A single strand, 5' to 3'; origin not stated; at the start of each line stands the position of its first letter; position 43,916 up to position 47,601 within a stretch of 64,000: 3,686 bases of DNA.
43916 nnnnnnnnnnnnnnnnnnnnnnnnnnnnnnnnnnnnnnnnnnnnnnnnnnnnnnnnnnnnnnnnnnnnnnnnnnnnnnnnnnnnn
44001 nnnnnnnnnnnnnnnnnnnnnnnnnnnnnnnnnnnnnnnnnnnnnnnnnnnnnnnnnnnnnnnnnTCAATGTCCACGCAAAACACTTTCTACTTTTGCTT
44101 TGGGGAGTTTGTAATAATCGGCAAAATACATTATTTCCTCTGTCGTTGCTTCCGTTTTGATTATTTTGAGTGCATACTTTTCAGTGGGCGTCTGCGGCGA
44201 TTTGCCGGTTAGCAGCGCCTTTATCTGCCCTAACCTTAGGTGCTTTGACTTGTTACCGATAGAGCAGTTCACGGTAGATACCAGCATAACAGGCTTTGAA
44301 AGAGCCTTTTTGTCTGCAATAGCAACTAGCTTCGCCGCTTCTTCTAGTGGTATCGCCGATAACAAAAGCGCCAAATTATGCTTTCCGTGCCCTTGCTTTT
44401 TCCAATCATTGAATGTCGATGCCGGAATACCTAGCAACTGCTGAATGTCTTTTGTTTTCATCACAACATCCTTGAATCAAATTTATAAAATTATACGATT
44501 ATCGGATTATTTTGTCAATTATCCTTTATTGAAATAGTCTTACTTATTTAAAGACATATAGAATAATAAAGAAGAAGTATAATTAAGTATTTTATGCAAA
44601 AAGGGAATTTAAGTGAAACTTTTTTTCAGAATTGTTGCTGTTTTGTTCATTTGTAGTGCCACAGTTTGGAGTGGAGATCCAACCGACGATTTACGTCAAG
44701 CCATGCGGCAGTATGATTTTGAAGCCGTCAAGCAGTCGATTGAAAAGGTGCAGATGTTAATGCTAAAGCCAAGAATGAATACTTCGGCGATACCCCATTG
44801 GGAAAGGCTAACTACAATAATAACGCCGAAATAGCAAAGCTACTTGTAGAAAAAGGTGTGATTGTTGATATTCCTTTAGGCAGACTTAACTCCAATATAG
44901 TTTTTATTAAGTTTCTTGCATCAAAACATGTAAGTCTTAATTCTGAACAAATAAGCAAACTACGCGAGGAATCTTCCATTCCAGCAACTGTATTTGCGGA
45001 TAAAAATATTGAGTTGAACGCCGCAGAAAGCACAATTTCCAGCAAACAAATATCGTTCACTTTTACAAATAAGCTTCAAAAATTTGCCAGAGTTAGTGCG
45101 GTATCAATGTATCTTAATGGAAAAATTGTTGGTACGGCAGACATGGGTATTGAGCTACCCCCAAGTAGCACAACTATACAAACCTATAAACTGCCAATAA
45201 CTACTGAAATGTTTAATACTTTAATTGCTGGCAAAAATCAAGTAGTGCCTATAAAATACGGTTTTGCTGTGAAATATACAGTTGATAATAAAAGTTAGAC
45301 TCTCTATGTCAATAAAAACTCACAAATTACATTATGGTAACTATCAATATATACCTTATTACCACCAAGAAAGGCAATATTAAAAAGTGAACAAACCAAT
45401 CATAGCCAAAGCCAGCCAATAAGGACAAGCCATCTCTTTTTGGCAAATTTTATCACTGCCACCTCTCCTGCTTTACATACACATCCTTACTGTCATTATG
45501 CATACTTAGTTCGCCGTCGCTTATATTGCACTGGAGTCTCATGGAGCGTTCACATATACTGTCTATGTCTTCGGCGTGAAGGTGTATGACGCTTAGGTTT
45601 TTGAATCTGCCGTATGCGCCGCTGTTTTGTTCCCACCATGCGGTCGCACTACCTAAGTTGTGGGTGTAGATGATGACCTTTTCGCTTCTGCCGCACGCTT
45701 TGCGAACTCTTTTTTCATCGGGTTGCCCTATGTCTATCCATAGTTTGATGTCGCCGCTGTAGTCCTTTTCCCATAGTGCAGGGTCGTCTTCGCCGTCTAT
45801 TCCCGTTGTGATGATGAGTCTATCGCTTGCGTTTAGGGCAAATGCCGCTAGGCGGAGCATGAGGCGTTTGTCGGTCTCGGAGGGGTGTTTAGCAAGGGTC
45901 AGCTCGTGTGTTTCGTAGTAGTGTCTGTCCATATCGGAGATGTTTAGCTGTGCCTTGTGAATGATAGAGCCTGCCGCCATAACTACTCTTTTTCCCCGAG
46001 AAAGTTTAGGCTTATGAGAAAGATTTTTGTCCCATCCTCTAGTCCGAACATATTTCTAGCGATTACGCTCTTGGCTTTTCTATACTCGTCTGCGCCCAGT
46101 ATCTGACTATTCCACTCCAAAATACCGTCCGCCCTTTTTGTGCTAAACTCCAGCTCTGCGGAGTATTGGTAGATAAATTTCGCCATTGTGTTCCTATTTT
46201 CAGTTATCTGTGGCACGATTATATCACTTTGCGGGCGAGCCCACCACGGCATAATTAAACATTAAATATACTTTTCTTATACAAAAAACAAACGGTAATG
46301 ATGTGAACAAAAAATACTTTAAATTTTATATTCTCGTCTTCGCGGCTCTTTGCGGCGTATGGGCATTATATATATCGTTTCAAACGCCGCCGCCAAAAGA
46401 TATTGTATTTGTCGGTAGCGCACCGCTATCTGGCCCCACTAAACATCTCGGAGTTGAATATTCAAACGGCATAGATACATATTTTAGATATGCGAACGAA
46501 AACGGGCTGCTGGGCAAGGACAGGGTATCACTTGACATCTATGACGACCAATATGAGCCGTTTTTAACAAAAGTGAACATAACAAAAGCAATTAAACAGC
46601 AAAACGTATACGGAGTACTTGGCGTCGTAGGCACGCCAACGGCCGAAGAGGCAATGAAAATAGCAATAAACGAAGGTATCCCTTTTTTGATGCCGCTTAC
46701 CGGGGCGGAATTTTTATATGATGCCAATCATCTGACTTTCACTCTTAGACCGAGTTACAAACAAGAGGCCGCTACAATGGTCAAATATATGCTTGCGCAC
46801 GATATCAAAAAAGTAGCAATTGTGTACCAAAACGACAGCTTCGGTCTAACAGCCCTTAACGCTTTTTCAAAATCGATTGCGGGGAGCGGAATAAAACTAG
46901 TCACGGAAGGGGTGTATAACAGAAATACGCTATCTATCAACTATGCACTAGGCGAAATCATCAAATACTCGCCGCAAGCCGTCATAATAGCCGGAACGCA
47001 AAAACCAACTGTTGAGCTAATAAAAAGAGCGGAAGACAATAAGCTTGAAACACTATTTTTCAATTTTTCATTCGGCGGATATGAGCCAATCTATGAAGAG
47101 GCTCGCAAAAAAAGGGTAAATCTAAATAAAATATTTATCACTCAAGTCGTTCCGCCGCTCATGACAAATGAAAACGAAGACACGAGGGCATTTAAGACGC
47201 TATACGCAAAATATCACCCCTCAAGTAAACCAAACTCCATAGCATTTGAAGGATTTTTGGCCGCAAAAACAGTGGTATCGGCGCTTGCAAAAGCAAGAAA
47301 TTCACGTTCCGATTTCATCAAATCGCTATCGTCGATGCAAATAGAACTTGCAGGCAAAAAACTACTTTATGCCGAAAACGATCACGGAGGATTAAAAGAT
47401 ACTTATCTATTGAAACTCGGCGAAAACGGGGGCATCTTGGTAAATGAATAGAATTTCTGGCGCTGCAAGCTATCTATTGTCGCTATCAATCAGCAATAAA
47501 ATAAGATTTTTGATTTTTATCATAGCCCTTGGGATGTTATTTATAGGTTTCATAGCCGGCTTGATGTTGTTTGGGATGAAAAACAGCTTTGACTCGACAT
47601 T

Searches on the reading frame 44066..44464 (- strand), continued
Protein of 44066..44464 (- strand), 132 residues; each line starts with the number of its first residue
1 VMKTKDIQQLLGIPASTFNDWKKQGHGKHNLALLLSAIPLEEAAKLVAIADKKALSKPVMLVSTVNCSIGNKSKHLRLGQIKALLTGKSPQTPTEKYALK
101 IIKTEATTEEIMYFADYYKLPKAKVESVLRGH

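Call 69: find_encoding_contigs(protein=P0198, flank=3000, max_places=1)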
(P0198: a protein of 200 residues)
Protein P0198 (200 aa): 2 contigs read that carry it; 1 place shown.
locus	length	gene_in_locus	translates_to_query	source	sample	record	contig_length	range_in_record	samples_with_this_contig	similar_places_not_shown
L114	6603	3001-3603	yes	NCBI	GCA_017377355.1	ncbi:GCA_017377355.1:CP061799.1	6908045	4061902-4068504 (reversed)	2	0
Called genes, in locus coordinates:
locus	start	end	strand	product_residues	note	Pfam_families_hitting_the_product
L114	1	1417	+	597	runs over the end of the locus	PF00664:ABC_membrane, PF00005:ABC_tran, PF02463:SMC_N (faint)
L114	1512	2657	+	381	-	PF04392:ABC_sub_bind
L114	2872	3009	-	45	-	-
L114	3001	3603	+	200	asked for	-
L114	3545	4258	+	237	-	PF08843:AbiEii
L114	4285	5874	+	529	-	PF14516:AAA_35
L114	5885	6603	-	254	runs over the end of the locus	PF00290:Trp_syntA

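Call 99: search_protein_families(library=pfam, proteins=[P0216, P0223, P0225, P0224, P0227, P0233, P0245, P0213, P0219, P0250], max_evalue=0.01)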
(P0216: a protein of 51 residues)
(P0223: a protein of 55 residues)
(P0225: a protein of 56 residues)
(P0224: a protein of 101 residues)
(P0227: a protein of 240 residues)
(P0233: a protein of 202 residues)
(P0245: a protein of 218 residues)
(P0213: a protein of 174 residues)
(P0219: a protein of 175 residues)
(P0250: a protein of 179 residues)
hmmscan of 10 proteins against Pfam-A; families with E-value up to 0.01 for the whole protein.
P0216 (51 aa): 1 family
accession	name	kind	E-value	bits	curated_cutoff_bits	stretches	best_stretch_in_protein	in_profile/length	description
PF20432.4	Xre-like-HTH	-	0.0016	19.1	25.8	1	1-24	24-46/63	Antitoxin Xre-like helix-turn-helix domain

P0223 (55 aa): 1 family
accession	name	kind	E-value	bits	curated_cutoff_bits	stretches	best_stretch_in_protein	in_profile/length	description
PF01381.28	HTH_3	-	0.0022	18.4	23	0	1-25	10-34/55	Helix-turn-helix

P0225 (56 aa): 0 families

P0224 (101 aa): 1 family
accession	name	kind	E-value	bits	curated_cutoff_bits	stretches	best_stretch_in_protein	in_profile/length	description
PF23125.1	Xre-MbcA-ParS_M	-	0.003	17.7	27.8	0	5-23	6-24/51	Antitoxin Xre/MbcA/ParS-like, middle domain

P0227 (240 aa): 0 families

P0233 (202 aa): 0 families

P0245 (218 aa): 0 families

P0213 (174 aa): 0 families

P0219 (175 aa): 0 families

P0250 (179 aa): 0 families

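Call 103: search_protein_families(library=phrogs, proteins=[window:44066-44464:-, P0053], max_evalue=0.01)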
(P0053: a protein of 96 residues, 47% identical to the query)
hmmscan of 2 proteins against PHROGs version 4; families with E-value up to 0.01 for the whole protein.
window:44066-44464:- (132 aa): 1 family
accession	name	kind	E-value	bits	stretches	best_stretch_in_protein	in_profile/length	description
phrog_32162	-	unknown function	0.0003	21.6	1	3-34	8-39/62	-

P0053 (96 aa): 0 families

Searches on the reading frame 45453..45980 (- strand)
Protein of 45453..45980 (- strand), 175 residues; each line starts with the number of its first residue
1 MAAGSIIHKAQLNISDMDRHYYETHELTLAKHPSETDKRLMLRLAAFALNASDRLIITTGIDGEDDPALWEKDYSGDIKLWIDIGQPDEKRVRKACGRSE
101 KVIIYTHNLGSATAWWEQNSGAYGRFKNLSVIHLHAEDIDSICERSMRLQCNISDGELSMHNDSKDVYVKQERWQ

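Call 94: search_protein_families(library=pfam, proteins=[window:45453-45980:-], max_evalue=0.001)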
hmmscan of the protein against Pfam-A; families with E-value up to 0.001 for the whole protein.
window:45453-45980:- (175 aa): 1 family
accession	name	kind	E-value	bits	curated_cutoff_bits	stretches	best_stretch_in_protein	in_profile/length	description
PF07152.18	YaeQ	-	2.1e-63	213.6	25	1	1-169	1-171/173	YaeQ protein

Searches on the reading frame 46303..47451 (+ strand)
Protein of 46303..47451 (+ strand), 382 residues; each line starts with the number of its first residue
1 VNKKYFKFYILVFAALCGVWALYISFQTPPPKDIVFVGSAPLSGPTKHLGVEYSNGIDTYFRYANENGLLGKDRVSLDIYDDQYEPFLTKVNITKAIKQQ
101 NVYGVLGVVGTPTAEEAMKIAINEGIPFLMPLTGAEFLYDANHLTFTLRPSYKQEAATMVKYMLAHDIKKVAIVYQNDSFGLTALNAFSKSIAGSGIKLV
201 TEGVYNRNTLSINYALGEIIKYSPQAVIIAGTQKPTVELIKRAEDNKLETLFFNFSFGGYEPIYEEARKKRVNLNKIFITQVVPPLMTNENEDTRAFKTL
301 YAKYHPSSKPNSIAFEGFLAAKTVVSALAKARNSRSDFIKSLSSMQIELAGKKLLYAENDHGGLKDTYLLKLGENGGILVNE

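Call 94: search_protein_families(library=pfam, proteins=[window:46303-47451:+], max_evalue=0.001)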
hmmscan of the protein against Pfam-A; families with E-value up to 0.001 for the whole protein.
window:46303-47451:+ (382 aa): 2 families
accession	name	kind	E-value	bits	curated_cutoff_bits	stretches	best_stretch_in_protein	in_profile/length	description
PF13458.12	Peripla_BP_6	-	1.5e-43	150.3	31.7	1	40-375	8-341/343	Periplasmic binding protein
PF01094.35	ANF_receptor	-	1.8e-12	47.4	25.4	1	65-337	14-299/353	Receptor family ligand binding region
